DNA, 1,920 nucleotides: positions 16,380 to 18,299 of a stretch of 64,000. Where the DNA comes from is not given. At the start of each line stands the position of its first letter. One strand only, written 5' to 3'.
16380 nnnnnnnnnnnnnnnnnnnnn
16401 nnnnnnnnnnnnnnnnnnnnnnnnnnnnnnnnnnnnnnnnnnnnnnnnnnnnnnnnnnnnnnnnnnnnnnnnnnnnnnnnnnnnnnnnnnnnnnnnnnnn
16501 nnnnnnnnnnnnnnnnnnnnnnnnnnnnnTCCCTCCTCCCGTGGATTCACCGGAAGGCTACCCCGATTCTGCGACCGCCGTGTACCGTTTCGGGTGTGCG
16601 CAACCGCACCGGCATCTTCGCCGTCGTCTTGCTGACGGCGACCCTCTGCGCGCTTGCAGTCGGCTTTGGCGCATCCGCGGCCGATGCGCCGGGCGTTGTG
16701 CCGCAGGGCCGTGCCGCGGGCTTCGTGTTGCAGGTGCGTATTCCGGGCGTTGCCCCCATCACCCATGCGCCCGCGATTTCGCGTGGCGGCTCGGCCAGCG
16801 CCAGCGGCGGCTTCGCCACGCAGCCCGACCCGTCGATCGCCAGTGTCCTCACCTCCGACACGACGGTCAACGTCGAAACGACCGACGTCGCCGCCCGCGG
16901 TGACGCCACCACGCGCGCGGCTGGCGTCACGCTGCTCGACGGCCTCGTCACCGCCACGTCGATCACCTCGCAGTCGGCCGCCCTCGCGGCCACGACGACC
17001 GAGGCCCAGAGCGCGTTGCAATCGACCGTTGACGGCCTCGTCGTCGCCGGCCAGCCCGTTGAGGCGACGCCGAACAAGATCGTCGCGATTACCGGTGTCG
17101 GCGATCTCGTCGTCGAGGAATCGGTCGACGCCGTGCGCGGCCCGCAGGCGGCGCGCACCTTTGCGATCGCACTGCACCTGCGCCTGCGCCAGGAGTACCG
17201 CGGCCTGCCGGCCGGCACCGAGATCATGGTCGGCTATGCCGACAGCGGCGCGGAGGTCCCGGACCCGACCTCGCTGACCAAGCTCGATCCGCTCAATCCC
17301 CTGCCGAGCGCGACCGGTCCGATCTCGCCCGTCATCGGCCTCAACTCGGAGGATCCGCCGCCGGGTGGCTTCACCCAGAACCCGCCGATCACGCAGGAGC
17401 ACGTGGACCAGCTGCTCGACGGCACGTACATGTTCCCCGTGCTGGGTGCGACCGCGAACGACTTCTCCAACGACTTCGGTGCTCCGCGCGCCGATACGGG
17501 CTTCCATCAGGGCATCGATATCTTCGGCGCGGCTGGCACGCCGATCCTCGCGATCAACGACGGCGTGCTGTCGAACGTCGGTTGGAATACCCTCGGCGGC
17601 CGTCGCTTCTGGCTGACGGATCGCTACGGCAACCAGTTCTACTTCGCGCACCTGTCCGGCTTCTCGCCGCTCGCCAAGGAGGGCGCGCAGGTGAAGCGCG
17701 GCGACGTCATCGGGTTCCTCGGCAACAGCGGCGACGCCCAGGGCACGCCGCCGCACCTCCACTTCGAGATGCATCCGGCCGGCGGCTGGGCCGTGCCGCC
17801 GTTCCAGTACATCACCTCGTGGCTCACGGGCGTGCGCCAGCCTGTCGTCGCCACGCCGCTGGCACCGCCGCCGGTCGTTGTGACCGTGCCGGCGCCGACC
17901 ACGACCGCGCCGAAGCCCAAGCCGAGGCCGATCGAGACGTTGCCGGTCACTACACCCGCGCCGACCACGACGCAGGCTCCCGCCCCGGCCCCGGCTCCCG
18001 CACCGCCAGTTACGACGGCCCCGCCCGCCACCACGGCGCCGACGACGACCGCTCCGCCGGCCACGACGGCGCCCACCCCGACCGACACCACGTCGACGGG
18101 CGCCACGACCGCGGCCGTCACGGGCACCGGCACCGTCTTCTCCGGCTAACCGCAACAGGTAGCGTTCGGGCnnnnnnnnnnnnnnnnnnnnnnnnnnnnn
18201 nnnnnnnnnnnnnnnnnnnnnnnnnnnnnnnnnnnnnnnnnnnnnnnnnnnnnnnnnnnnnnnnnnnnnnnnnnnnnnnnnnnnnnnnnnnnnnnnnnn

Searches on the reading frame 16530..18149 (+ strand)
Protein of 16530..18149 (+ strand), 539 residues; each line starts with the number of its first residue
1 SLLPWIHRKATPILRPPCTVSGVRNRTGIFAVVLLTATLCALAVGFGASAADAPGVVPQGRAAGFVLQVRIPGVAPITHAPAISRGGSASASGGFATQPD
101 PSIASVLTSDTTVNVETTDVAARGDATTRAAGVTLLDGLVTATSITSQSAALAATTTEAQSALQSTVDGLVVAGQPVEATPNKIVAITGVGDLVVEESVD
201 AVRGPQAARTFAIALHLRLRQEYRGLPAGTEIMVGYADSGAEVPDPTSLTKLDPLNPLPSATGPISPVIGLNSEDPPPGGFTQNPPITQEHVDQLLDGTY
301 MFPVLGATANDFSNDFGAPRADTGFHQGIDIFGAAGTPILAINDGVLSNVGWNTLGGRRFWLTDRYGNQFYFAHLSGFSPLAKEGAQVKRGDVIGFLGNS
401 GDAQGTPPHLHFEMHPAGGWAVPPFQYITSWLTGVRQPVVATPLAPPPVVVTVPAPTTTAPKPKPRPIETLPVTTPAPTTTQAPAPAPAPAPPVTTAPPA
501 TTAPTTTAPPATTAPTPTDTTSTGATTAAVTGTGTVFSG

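Call 29: search_protein_families(library=pfam, proteins=[window:16530-18149:+], max_evalue=0.001)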
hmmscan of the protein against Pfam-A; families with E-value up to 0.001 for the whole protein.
window:16530-18149:+ (539 aa): 1 family
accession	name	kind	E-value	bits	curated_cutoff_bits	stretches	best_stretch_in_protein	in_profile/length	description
PF01551.29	Peptidase_M23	-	3.6e-20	72.4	28.7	1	325-418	2-91/96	Peptidase family M23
